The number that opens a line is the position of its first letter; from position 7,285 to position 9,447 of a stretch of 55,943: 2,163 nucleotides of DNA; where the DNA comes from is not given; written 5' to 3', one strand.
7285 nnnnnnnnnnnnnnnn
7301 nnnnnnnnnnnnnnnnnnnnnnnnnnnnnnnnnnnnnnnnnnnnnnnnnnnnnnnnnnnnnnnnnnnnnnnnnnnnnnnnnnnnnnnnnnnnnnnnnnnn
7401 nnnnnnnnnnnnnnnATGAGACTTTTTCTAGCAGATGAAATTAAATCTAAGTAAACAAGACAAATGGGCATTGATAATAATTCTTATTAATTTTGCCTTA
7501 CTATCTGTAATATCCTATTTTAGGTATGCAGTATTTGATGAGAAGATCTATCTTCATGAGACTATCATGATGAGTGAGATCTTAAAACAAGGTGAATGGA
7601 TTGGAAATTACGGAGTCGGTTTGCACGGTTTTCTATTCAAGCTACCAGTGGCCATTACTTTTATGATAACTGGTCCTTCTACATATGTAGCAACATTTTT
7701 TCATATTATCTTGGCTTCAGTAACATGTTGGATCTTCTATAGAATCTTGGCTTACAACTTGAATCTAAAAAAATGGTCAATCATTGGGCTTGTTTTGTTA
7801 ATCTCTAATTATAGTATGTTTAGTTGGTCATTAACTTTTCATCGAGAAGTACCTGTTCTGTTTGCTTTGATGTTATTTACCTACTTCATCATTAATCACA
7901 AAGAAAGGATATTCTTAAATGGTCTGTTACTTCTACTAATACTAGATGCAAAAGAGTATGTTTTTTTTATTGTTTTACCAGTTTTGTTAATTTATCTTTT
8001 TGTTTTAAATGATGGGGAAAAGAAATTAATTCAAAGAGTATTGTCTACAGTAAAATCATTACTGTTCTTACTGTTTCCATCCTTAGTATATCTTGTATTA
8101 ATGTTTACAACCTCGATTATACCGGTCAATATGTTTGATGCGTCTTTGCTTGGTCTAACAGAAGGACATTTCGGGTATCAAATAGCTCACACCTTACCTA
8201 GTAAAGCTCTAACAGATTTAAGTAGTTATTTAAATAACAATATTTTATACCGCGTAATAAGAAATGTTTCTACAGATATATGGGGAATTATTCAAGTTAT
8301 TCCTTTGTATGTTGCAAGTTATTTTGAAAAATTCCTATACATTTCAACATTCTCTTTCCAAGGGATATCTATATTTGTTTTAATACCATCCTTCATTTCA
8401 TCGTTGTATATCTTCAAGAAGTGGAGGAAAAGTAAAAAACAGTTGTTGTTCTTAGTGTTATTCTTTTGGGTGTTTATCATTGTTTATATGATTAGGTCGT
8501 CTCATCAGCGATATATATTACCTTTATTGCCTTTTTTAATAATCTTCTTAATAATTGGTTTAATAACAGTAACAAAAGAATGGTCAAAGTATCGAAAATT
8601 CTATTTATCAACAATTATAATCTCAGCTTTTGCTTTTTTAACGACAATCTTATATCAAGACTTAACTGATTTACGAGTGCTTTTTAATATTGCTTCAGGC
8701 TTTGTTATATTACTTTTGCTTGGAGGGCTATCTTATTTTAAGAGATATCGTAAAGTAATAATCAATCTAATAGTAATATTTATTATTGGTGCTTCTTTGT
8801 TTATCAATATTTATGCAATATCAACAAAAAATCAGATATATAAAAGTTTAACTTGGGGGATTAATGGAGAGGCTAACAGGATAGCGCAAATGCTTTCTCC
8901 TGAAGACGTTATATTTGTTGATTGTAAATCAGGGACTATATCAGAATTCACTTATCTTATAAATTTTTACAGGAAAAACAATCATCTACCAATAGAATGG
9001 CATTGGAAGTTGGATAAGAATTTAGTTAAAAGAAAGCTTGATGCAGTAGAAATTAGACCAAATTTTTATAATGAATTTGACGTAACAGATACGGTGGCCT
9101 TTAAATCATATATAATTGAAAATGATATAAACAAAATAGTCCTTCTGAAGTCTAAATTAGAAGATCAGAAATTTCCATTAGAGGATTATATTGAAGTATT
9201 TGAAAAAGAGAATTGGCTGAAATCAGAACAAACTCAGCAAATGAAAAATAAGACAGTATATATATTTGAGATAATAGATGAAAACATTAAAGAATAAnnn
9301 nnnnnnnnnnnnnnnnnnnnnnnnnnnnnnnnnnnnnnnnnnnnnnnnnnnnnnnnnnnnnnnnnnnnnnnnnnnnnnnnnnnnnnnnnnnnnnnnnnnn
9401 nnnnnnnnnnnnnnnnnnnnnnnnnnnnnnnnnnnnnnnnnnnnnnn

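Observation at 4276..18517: Glycan island with three GT-C-fold membrane proteins, two Wzx flippases and a polyprenyl-phosphate sugar synthase, but no Wzy, WaaL, Wzz or ABC exporter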

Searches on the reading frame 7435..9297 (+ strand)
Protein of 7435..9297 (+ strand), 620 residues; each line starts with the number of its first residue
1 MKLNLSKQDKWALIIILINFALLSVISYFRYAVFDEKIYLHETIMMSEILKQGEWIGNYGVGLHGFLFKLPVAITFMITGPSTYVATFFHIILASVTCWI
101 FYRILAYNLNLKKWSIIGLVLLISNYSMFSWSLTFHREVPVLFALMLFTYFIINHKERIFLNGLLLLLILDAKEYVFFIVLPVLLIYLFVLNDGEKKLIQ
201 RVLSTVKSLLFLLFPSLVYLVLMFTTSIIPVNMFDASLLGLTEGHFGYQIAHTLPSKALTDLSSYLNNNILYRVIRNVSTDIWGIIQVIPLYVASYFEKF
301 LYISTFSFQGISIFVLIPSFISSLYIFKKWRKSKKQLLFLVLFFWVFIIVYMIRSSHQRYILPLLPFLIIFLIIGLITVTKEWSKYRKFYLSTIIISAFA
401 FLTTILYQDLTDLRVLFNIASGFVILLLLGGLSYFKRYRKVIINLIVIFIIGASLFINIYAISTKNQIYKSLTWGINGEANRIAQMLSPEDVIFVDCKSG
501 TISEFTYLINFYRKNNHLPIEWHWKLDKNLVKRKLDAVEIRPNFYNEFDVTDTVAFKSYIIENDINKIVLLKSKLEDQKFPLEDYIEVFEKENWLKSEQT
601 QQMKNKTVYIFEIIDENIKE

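Call 3: search_protein_families(library=pfam, proteins=[window:7435-9297:+], max_evalue=0.01)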
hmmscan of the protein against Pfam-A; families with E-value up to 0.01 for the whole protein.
window:7435-9297:+ (620 aa): 0 families

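Call 9: search_protein_families(library=pfam, proteins=[window:7435-9297:+], max_evalue=10)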
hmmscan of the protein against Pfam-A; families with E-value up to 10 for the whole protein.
window:7435-9297:+ (620 aa): 2 families
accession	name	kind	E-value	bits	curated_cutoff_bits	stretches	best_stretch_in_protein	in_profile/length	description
PF02939.21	UcrQ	-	4.9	7.6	25.2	1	324-356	32-64/78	UcrQ family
PF09852.15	DUF2079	-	9.1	5.7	28.2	0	61-407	42-337/459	Predicted membrane protein (DUF2079)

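Call 10: search_protein_families(library=ncbifam, proteins=[window:7435-9297:+], max_evalue=1)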
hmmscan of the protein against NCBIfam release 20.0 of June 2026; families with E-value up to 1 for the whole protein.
window:7435-9297:+ (620 aa): 0 families

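Call 12: search_solved_structures(query=window:7435-9297:+, max_evalue=10)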
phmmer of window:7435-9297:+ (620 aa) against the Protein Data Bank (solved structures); distinct sequences matched with E-value up to 10: 0.

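Call 17: find_homologous_proteins(query=window:7435-9297:+, max_evalue=0.001)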
Query window:7435-9297:+ (620 aa): 81 proteins with E <= 0.001 among 8000 candidates.
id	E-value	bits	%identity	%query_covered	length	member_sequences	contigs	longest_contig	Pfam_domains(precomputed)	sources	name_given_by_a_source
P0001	0.0e+0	1337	100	100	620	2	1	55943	-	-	-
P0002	0.0e+0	1208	89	100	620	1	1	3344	-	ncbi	-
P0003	0.0e+0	1165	83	100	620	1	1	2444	-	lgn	-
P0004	0.0e+0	1095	80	100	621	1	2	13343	-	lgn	-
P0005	9.6e-215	733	56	99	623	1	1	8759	-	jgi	-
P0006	2.5e-207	708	51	99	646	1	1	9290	-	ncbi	ncbi:MAG: hypothetical protein ABIC57_02015 [bacterium]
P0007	7.9e-207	707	54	98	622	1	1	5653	-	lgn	-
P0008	4.8e-206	704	53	98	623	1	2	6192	-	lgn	-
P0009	8.8e-205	700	54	98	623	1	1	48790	-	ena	-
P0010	2.7e-204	698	53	99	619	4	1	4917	-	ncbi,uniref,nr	ncbi:glycosyltransferase family 39 protein [Candidatus Dojkabacteria bacterium]|uniref:Glycosyltrans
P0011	6.2e-197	674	55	91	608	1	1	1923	-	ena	-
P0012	3.0e-194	665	52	95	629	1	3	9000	-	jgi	jgi:hypothetical protein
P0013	7.3e-194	664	49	99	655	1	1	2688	-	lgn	-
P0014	1.1e-193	663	50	99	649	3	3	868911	-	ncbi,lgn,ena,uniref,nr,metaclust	ncbi:MAG: hypothetical protein UT34_C0002G0258 [candidate division WS6 bacterium GW2011_GWF2_39_15]|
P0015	2.7e-192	659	52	99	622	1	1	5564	-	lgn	-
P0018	5.7e-188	644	52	99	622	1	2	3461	PF13231.13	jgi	-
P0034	1.1e-77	280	35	99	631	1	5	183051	PF13231.13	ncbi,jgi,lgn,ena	-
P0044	6.8e-74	268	33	95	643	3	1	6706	PF13231.13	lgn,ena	-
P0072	4.3e-61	225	30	95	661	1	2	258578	-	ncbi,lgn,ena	-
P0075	3.1e-58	216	29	98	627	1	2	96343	-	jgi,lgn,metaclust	metaclust:\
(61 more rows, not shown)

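Call 28: search_solved_structures(query=A2, max_evalue=1, show_alignments=2)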
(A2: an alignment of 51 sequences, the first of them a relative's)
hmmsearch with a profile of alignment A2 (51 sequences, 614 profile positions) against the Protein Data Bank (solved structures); distinct sequences matched with E-value up to 1: 0.

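Call 34: search_protein_families(library=pfam, alignment_id=A2, max_evalue=0.01)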
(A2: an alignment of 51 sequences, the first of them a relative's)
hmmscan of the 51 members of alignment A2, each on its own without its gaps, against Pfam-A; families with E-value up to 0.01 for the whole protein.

A. member 1, P0001 (620 aa): 0 families

B. families by the number of members that match (of 51 scanned): 7 families
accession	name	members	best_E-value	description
PF13231.12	PMT_2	6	1.1e-06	Dolichyl-phosphate-mannose-protein mannosyltransferase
PF09852.15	DUF2079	2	1.2e-06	Predicted membrane protein (DUF2079)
PF16117.10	DUF4833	1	0.00037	Domain of unknown function (DUF4833)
PF11992.13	TgpA_N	1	0.0042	TgpA N-terminal domain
PF05875.18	Ceramidase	1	0.0046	Ceramidase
PF06771.16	Desmo_N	1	0.0049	Viral Desmoplakin N-terminus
PF21884.2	ZUO1-like_ZHD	1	0.0088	Zuotin-like, zuotin homology domain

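Call 35: find_encoding_contigs(protein=P0014, flank=10000, max_places=1)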
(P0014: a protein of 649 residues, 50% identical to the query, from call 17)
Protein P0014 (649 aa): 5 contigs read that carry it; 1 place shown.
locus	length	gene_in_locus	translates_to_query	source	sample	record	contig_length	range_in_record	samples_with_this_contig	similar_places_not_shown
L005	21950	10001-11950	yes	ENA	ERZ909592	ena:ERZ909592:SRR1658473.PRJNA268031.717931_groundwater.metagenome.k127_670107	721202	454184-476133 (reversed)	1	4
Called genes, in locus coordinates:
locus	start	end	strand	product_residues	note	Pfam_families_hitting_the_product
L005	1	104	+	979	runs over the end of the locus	PF08450:SGL (faint), PF01436:NHL (weak), PF17170:DUF5128 (weak), PF01436:NHL (weak)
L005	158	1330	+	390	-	PF05970:PIF1 (faint), PF13086:AAA_11 (faint), PF13604:AAA_30, PF24883:NPHP3_N (faint), PF13245:AAA_19, PF01443:Viral_helicase1 (faint), PF18335:SH3_13 (weak), PF13538:UvrD_C_2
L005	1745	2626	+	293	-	-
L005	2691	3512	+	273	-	PF13462:Thioredoxin_4, PF26097:Phage_Inh_N (faint), PF01323:DSBA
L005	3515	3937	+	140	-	PF07884:VKOR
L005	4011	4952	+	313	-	PF01408:GFO_IDH_MocA, PF22725:GFO_IDH_MocA_C3 (weak), PF02894:GFO_IDH_MocA_C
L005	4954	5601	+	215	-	PF25084:LbH_EIF2B, PF00132:Hexapep, PF25087:GMPPB_C (weak), PF14602:Hexapep_2 (weak), PF25087:GMPPB_C (weak), PF00132:Hexapep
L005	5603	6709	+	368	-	PF00155:Aminotran_1_2, PF01041:DegT_DnrJ_EryC1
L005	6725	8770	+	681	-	PF13231:PMT_2 (weak)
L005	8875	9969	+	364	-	PF00535:Glycos_transf_2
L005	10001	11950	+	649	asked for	-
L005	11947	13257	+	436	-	PF00534:Glycos_transf_1, PF13692:Glyco_trans_1_4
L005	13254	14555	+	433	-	PF01943:Polysacc_synt (weak), PF13440:Polysacc_synt_3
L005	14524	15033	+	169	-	PF00132:Hexapep, PF14602:Hexapep_2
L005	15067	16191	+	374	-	PF13439:Glyco_transf_4, PF13579:Glyco_trans_4_4 (weak), PF00534:Glycos_transf_1, PF13692:Glyco_trans_1_4, PF13524:Glyco_trans_1_2 (faint), PF26337:Gtf3_C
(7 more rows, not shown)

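Call 38: predict_structure(alignment_id=A2)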
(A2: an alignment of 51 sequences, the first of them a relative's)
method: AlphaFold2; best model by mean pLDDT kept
length: 620 residues; sequences in the alignment: 51
mean_pLDDT: 90.7   pTM: 0.91
mean pLDDT of the five models: 90.7, 90.7, 90.6, 89.1, 88.7
residues with pLDDT >= 90: 423; 70-90: 181; 50-70: 14; < 50: 2
segments of 3 or more residues with pLDDT < 50: none
pLDDT, mean of each block of 10 residues (from residue 1): 80 98 93 88 93 89 83 96 95 98 97 97 95 94 98 94 97 95 96 85 94 97 92 91 86 83 72 84 87 85 80 94 95 91 96 85 96 96 95 95 84 88 96 94 97 94 85 93 93 88 89 82 86 70 84 90 94 94 94 93 97 84
secondary structure, 60 per line:
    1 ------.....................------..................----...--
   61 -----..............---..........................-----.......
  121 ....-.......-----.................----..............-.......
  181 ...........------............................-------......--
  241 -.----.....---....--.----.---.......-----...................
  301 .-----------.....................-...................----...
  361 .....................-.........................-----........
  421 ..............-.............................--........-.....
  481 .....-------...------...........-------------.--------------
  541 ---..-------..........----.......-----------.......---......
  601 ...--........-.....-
elements in order: H7-27 H34-51 H66-79 H83-108 H114-124 H126-132 H138-154 H159-172 H174-191 H198-225 H233-238 H247-251 H255-258 H270-276 H282-301 H313-333 H335-353 H358-381 H383-407 H413-434 H436-464 H467-474 H476-485 E493-495 H502-512 H553-562 E567-573 H585-591 E595-603 E606-613 H615-619

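Call 42: fold_search(model_id=the predicted structure, library=pdb)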
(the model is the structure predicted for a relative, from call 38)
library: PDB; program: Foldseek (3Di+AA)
matches with E <= 10: 261; with E <= 0.001: 6
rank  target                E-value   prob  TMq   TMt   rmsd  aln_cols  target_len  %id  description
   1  5f15                  2.0e-07  1.00  0.49  0.54   9.6       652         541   11  Crystal Structure of ArnT from Cupriavidus metallidurans bound to Undecaprenyl phosphate (released 2016-02-17)
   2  5ezm                  5.2e-07  1.00  0.46  0.52  11.3       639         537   12  Crystal Structure of ArnT from Cupriavidus metallidurans in the apo state (released 2016-02-17)
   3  5ogl_A                5.6e-05  1.00  0.40  0.35  15.7       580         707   13  Structure of bacterial oligosaccharyltransferase PglB in complex with an acceptor peptide and an lipid-linked oligosac (released 2017-10-25)
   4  9s6t_A                1.1e-04  1.00  0.46  0.57  10.9       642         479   10  Ternary cryo-EM structure of chicken ALG12 with Dol25-PP-GlcNAc2Man7, Dol25-P-Man, and Fab (released 2026-03-18)
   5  9s6u_A                3.7e-04  1.00  0.39  0.43  13.2       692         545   11  Ternary cryo-EM structure of human ALG9 with Dol25-PP-GlcNAc2Man8, Dol25-P-Man and Fab (released 2026-03-18)
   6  7zlg_A                4.2e-04  1.00  0.43  0.41  12.3       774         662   12  Cryo-EM structure of C-mannosyltransferase CeDPY19, in complex with acceptor peptide and bound to CMT2-Fab and anti-Fa (released 2023-01-11)
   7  9i5k_A                1.8e-03  1.00  0.36  0.44  14.3       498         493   14  Structure of the Chaetomium thermophilum Pmt4 homodimer (C2 symmetry) (released 2025-12-24)
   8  9wno_A                5.3e-03  1.00  0.34  0.47  11.9       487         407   15  Cryo-EM structure of Candida glabrata GPI mannosyltransferase I bound to Dol-P-Man (released 2025-12-03)
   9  8if8_C                1.6e-02  0.99  0.36  0.38  16.5       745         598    9  Arabinosyltransferase AftA (released 2023-05-31)
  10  9ub7_B                1.9e-02  1.00  0.33  0.47  14.0       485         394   17  Structure of glycosylphosphatidylinositol transamidase,state 1 (released 2026-04-08)
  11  8if8_B                1.9e-02  1.00  0.38  0.38  12.3       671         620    8  Arabinosyltransferase AftA (released 2023-05-31)
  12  6p25_A                2.2e-02  1.00  0.29  0.25  10.0       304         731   15  Structure of S. cerevisiae protein O-mannosyltransferase Pmt1-Pmt2 complex bound to the sugar donor and a peptide acce (released 2019-07-10)
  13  9i5l_A                4.0e-02  1.00  0.27  0.24   4.9       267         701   18  Structure of the Chaetomium thermophilum Pmt4 homodimer (C1 symmetry) (released 2025-12-24)
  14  9dlf_C                4.5e-02  0.99  0.36  0.37  13.2       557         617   10  Arabinosyltransferase AftB in complex with Fab_B3 (released 2025-06-25)
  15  9e6i_B                4.7e-02  1.00  0.28  0.25   5.9       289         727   14  Cryo-EM structure of Saccharomyces cerevisiae Pmt4-Ccw5 complex (released 2025-10-15)
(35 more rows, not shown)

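Call 55: find_related_loci(query=A2, collection=metagenome_contigs, flank=10000)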
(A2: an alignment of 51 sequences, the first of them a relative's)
Query A2 (620 aa) in metagenome_contigs; peptide patterns used: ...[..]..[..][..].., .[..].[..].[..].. (x = any residue, [..] = any of these).
196 stretches matched a pattern; 91 encode a relative of the query (tblastn E <= 1e-3); the best 80 are kept; 77 distinct loci.
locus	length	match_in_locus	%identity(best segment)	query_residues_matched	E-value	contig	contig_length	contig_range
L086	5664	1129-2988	100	1-620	0e+0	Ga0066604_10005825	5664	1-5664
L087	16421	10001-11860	64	1-615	0e+0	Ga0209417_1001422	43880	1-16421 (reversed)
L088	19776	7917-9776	64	1-615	0e+0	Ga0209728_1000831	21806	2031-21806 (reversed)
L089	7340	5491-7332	54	1-596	0e+0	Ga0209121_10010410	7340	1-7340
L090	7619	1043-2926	52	8-618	0e+0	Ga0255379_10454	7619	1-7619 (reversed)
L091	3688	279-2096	39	5-611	1e-129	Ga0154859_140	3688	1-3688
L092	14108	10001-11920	39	4-617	5e-122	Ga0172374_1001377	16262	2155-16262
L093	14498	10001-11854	38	2-613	3e-111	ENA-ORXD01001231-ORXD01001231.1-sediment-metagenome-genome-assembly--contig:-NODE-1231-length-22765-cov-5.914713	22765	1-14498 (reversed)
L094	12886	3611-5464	38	2-613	3e-111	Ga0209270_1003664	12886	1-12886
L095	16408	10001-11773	33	20-615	7e-84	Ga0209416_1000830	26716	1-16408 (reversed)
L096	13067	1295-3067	33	20-615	1e-83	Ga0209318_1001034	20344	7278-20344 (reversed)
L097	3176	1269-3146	32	4-620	8e-85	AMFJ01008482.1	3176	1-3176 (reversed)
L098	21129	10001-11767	33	14-614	1e-82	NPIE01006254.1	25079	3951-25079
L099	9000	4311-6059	33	22-614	8e-83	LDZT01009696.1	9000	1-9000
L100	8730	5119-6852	33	20-617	1e-82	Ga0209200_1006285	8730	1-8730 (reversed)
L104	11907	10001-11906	34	14-615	2e-80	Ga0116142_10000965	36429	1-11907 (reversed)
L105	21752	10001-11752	33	29-617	7e-80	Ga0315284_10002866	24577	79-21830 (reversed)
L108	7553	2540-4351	33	22-612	3e-78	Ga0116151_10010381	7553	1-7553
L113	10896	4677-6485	31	12-616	1e-76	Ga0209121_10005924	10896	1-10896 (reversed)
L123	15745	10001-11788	30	20-616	2e-73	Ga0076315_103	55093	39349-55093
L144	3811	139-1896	31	29-613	6e-63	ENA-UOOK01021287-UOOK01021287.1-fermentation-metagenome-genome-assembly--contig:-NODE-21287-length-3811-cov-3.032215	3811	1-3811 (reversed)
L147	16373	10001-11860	29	1-617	2e-62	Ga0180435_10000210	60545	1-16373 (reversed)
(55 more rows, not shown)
